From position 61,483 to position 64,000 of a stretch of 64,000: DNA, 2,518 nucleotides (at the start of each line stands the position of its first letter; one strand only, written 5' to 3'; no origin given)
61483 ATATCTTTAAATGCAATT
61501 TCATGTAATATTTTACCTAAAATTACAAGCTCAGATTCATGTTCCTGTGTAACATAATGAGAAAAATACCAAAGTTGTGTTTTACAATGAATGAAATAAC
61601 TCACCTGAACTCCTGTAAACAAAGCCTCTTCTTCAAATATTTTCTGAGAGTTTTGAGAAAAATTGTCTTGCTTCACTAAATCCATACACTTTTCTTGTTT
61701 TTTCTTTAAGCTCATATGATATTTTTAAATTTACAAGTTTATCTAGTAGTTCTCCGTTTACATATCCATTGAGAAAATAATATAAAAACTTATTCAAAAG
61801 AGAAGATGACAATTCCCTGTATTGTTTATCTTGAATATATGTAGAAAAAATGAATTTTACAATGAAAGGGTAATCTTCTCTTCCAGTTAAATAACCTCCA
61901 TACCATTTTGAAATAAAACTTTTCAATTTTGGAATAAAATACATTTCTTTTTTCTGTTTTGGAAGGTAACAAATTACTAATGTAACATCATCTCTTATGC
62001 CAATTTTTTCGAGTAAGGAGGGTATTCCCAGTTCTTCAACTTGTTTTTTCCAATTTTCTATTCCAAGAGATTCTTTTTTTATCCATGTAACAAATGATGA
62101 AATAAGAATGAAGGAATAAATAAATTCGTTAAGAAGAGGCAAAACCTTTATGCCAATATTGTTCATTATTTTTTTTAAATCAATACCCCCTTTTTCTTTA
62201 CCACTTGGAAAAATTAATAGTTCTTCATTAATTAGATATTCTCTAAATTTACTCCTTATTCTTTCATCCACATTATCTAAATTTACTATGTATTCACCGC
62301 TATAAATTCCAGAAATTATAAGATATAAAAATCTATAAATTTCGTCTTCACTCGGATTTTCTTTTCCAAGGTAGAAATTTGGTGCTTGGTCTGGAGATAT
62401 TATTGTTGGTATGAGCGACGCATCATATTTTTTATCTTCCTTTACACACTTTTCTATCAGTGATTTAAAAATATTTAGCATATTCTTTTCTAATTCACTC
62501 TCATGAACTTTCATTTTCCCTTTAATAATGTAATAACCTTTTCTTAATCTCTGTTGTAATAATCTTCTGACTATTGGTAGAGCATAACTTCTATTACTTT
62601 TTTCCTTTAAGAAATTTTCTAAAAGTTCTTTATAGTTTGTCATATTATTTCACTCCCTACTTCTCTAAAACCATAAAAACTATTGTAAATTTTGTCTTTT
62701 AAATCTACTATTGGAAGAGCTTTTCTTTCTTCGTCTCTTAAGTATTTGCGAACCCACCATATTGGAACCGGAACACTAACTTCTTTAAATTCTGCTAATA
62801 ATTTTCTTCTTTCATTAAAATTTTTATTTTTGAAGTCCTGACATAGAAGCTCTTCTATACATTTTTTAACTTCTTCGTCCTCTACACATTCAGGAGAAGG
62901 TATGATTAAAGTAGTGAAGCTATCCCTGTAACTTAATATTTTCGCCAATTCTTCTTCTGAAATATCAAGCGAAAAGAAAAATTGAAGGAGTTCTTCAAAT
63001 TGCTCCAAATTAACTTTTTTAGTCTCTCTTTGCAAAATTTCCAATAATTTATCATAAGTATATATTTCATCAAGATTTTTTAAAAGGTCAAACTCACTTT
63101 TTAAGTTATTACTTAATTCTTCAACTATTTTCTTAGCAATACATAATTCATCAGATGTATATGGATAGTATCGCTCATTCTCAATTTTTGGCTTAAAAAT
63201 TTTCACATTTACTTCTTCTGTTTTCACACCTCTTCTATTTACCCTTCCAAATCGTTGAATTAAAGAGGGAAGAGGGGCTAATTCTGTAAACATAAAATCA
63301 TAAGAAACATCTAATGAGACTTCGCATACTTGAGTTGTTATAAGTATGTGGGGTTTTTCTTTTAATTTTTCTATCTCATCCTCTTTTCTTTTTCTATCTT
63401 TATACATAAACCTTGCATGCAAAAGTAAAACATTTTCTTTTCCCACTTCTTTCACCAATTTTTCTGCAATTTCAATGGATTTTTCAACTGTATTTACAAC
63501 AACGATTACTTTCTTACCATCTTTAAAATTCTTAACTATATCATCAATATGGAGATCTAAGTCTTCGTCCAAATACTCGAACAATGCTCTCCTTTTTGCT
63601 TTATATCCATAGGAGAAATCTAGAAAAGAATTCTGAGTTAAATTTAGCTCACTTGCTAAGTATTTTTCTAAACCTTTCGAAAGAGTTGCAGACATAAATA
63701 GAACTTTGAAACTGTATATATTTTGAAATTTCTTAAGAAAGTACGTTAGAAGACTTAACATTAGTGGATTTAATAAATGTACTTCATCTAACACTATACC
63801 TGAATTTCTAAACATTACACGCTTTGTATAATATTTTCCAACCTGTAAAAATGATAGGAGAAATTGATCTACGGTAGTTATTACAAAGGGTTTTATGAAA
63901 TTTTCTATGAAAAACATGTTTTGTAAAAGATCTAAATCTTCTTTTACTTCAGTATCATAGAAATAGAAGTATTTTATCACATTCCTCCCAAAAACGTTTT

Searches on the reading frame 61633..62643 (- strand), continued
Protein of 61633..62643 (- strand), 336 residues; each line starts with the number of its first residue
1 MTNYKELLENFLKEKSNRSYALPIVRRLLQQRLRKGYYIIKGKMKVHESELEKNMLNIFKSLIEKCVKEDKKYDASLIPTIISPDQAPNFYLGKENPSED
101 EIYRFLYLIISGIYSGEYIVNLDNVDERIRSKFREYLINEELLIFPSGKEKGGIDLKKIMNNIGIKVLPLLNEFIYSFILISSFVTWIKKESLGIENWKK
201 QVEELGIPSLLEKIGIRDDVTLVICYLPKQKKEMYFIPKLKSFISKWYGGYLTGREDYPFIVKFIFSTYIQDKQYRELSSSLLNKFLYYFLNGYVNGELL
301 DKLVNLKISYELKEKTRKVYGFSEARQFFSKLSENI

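Call 53: find_encoding_contigs(protein=P0029, flank=9000, max_places=1)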
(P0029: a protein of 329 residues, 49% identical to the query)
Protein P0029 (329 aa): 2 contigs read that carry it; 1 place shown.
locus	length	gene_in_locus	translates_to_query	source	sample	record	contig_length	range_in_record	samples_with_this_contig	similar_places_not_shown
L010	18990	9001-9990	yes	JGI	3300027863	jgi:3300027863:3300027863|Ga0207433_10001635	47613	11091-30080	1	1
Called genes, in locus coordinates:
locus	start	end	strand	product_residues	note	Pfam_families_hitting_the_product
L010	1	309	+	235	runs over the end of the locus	PF22625:ECR1_N_2, PF14382:ECR1_N, PF21262:RRP40_S1 (faint), PF21266:S1_RRP4 (weak), PF00013:KH_1, PF15985:KH_6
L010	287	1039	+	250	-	PF01138:RNase_PH, PF03725:RNase_PH_C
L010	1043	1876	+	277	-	PF01138:RNase_PH, PF03725:RNase_PH_C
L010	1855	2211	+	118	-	PF01780:Ribosomal_L37ae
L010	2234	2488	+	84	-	PF09341:Pcc1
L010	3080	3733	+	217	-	PF22662:Csa3_N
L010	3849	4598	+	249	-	PF01881:Cas_Cas6_C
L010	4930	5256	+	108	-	-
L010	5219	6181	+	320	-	PF01905:DevR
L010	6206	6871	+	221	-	-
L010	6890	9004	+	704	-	PF00270:DEAD, PF00271:Helicase_C, PF22590:Cas3-like_C_2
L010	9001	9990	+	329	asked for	-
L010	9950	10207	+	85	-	PF01930:Cas_Cas4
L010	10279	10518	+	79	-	PF01930:Cas_Cas4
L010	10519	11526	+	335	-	PF01867:Cas_Cas1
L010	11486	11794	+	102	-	PF09827:CRISPR_Cas2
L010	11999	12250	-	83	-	-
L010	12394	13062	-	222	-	PF07758:DUF1614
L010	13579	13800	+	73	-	-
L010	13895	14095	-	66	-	-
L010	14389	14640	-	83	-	PF03966:Trm112p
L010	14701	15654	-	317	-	PF01408:GFO_IDH_MocA, PF02629:CoA_binding (weak), PF02894:GFO_IDH_MocA_C, PF22725:GFO_IDH_MocA_C3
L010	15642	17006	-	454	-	PF03721:UDPG_MGDP_dh_N, PF03446:NAD_binding_2 (weak), PF00984:UDPG_MGDP_dh, PF03720:UDPG_MGDP_dh_C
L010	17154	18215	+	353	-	PF04007:DUF354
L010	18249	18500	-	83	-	-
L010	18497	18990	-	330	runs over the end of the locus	PF00953:Glycos_transf_4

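Call 54: find_encoding_contigs(protein=P0105, flank=9000, max_places=1)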
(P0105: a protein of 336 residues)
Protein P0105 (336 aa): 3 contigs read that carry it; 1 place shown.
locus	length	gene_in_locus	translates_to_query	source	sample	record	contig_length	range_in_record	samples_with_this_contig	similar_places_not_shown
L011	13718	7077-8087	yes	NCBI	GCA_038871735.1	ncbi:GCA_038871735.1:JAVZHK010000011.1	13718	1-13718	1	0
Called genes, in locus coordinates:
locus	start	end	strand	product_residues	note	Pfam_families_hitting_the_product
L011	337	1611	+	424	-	PF13173:AAA_14, PF13635:DUF4143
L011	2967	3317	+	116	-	-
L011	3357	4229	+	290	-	PF01905:DevR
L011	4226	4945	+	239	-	-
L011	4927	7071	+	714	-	PF00270:DEAD, PF04851:ResIII (faint), PF00271:Helicase_C, PF22590:Cas3-like_C_2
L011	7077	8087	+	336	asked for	-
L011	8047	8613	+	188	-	PF01930:Cas_Cas4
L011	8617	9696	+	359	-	PF01867:Cas_Cas1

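Call 55: find_encoding_contigs(protein=P0125, flank=9000, max_places=1)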
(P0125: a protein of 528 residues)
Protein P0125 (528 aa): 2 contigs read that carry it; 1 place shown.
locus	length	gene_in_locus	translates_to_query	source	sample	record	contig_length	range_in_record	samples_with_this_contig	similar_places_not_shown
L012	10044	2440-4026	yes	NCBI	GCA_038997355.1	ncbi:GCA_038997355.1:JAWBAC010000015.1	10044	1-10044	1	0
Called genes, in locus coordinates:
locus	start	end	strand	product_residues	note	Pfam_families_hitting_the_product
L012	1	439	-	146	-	?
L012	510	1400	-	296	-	PF01988:VIT1 (weak)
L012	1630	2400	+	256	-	PF01881:Cas_Cas6_C (weak)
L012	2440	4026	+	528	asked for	-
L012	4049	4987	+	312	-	PF01905:DevR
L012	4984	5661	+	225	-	PF09704:Cas_Cas5d (weak)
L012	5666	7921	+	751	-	PF00270:DEAD (weak), PF00271:Helicase_C, PF22590:Cas3-like_C_2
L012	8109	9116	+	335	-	PF01867:Cas_Cas1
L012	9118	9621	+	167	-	PF01930:Cas_Cas4, PF12705:PDDEXK_1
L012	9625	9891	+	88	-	PF09827:CRISPR_Cas2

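Call 58: predict_structure(alignment_id=A2)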
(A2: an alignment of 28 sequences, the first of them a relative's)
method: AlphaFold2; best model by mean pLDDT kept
length: 107 residues; sequences in the alignment: 28
mean_pLDDT: 91.5   pTM: 0.85
mean pLDDT of the five models: 91.5, 91.1, 90.3, 87.8, 87.4
residues with pLDDT >= 90: 81; 70-90: 24; 50-70: 1; < 50: 1
segments of 3 or more residues with pLDDT < 50: none
pLDDT, mean of each block of 10 residues (from residue 1): 93 95 94 96 93 94 89 80 91 98 78
secondary structure, 60 per line:
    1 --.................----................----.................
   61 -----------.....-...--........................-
elements in order: H3-19 H24-39 H44-60 H72-76 H83-106

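Call 82: search_protein_families(library=ncbifam, proteins=[L003:1431-3533:+, L003:743-1396:+, P0125, P0113, P0140], max_evalue=0.01)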
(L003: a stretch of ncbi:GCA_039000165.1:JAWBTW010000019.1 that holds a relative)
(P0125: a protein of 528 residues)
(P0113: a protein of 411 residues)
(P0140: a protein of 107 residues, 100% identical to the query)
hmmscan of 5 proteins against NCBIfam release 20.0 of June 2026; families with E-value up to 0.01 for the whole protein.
L003:1431-3533:+ (700 aa): 9 families
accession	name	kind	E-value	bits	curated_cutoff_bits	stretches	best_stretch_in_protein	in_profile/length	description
TIGR01587.1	cas3_core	equivalog_domain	2.9e-69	233.9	102.45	1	205-534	3-351/358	CRISPR-associated helicase Cas3'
TIGR02621.3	cas3_GSU0051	exception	1.3e-42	146.6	400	1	315-545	170-410/854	type I-G CRISPR-associated helicase/endonuclease Cas3g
NF007248.0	PRK09694.1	equivalog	1.4e-29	102.8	569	2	399-504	550-662/878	CRISPR-associated helicase/endonuclease Cas3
TIGR01596.1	cas3_HD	equivalog_domain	2.9e-10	40.5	43.45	1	24-146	4-137/178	CRISPR-associated endonuclease Cas3''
TIGR00643.1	recG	equivalog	2e-06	26.8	659.4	1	400-519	439-566/629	ATP-dependent DNA helicase RecG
TIGR02562.1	cas3_yersinia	equivalog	3e-06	25.3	565.95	1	458-517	833-893/1110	type I-F CRISPR-associated helicase Cas3f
TIGR03158.1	cas3_cyano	exception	8.5e-06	25.1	69.1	0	270-363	98-200/357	type I-D CRISPR-associated helicase Cas3'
NF008168.0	PRK10917.2-2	equivalog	0.00019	19.9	718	1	402-504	569-682/795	ATP-dependent DNA helicase RecG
NF008166.0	PRK10917.1-4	equivalog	0.0097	14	864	0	404-517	490-611/705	ATP-dependent DNA helicase RecG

L003:743-1396:+ (217 aa): 3 families
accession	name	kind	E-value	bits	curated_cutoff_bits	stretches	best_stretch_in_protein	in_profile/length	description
TIGR02593.1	CRISPR_cas5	subfamily_domain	9.7e-11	41.3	17.8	1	3-45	1-43/43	CRISPR-associated protein Cas5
TIGR02592.1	cas_Cas5h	exception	1.6e-10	41.1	97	1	3-147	2-155/241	type I-B CRISPR-associated protein Cas5b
TIGR01895.1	cas_Cas5t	exception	0.00017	21.3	96.7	1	1-148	1-144/217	type I-B CRISPR-associated protein Cas5b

P0125 (528 aa): 0 families

P0113 (411 aa): 0 families

P0140 (107 aa): 0 families

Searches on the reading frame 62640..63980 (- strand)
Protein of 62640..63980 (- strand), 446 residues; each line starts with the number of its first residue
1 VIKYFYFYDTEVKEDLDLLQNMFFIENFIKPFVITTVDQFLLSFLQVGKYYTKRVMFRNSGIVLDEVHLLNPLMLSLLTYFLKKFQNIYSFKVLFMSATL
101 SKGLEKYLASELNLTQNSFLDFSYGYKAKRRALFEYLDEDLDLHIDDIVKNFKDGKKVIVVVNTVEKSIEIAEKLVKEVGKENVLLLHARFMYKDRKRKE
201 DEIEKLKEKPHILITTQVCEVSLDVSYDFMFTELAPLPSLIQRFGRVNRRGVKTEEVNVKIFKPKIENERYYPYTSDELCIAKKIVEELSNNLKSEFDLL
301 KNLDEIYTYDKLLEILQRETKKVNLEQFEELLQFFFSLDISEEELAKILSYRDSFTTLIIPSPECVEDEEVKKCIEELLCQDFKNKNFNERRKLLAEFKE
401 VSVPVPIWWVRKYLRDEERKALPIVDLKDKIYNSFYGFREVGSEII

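Call 3: search_protein_families(library=pfam, proteins=[window:62640-63980:-], max_evalue=1)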
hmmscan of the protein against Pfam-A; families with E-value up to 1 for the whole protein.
window:62640-63980:- (446 aa): 5 families
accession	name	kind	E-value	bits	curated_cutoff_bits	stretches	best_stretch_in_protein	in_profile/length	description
PF22590.2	Cas3-like_C_2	-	2.4e-32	111.8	27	1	155-250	2-104/106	CRISPR-associated nuclease/helicase Cas3, C-terminal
PF00271.37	Helicase_C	-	1.8e-10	41.5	23.5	1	147-251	8-110/110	Helicase conserved C-terminal domain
PF00270.35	DEAD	-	5e-08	33.3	26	2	31-105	96-165/167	DEAD/DEAH box helicase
PF02561.19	FliS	-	0.02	15.6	26.7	1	263-309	33-80/115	Flagellar protein FliS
PF07934.18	OGG_N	-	0.95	10.1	23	1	300-354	56-92/115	8-oxoguanine DNA glycosylase, N-terminal domain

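Call 4: search_protein_families(library=ncbifam, proteins=[window:62640-63980:-], max_evalue=1)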
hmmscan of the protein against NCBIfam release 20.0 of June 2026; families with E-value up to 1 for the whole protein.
window:62640-63980:- (446 aa): 10 families
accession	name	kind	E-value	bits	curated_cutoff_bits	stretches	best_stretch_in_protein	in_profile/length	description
TIGR01587.1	cas3_core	equivalog_domain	2.6e-58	197.9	102.45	1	18-279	80-350/358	CRISPR-associated helicase Cas3'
TIGR02621.3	cas3_GSU0051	exception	1.5e-37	129.9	400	1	61-292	170-411/854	type I-G CRISPR-associated helicase/endonuclease Cas3g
NF007248.0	PRK09694.1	equivalog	1e-29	103.1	569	2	145-253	550-665/878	CRISPR-associated helicase/endonuclease Cas3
TIGR02562.1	cas3_yersinia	equivalog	1.7e-06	26.1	565.95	1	205-264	834-894/1110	type I-F CRISPR-associated helicase Cas3f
TIGR00643.1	recG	equivalog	5.3e-05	22.1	659.4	1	147-253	440-556/629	ATP-dependent DNA helicase RecG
TIGR03158.1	cas3_cyano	exception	0.00046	19.4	69.1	1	61-111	148-202/357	type I-D CRISPR-associated helicase Cas3'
NF008165.0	PRK10917.1-3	equivalog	0.002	16.7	711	1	165-226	492-552/692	ATP-dependent DNA helicase RecG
NF008168.0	PRK10917.2-2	equivalog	0.0035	15.7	718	1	148-226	569-654/795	ATP-dependent DNA helicase RecG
NF008166.0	PRK10917.1-4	equivalog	0.014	13.4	864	1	166-250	514-600/705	ATP-dependent DNA helicase RecG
NF011453.0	PRK14873.1-3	equivalog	0.28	9.2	812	1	150-216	194-258/653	primosome assembly protein PriA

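Call 5: search_protein_families(library=padloc, proteins=[window:62640-63980:-], max_evalue=1)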
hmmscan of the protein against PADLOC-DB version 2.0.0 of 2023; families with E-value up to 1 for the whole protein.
window:62640-63980:- (446 aa): 34 families (the best 25 are shown)
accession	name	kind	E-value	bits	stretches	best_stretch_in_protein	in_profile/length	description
PDLC01762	Cas3b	-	2.5e-76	255.7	1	15-438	315-681/692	-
PDLC01761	Cas3b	-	1.4e-69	233.6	1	15-417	311-677/705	-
PDLC01757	Cas3b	-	2.9e-62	209.1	1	25-434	282-661/676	-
PDLC00938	Cas3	-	6.8e-59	197.9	1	18-279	80-350/358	CRISPR-associated helicase Cas3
PDLC01710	Cas3a1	-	2.3e-55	186.4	1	25-337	312-631/745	Cas3_1_CAS-I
PDLC01252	Cas3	-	1.2e-54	183.9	1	13-286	75-321/324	CAS-I; effector_G3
PDLC02080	Cas3b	-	2.1e-52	176.6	1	14-295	340-611/709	-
PDLC02081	Cas3b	-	3.1e-46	156.2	1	14-423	277-681/705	-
PDLC01767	Cas3e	-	7.5e-45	151.6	1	29-292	297-552/680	-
PDLC01759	Cas3b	-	1.5e-41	141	1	13-436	307-700/711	-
PDLC01770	Cas3g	-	4.3e-39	132.6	1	62-296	151-384/733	-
PDLC01760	Cas3b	-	7.9e-38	128.3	1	17-314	331-616/734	-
PDLC02079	Cas3b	-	2e-36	123.5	1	57-317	332-593/691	-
PDLC02082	Cas3b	-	7.4e-35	118.5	1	12-438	323-724/734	-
PDLC01765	Cas3c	-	3.1e-33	113.6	1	20-439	253-600/612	-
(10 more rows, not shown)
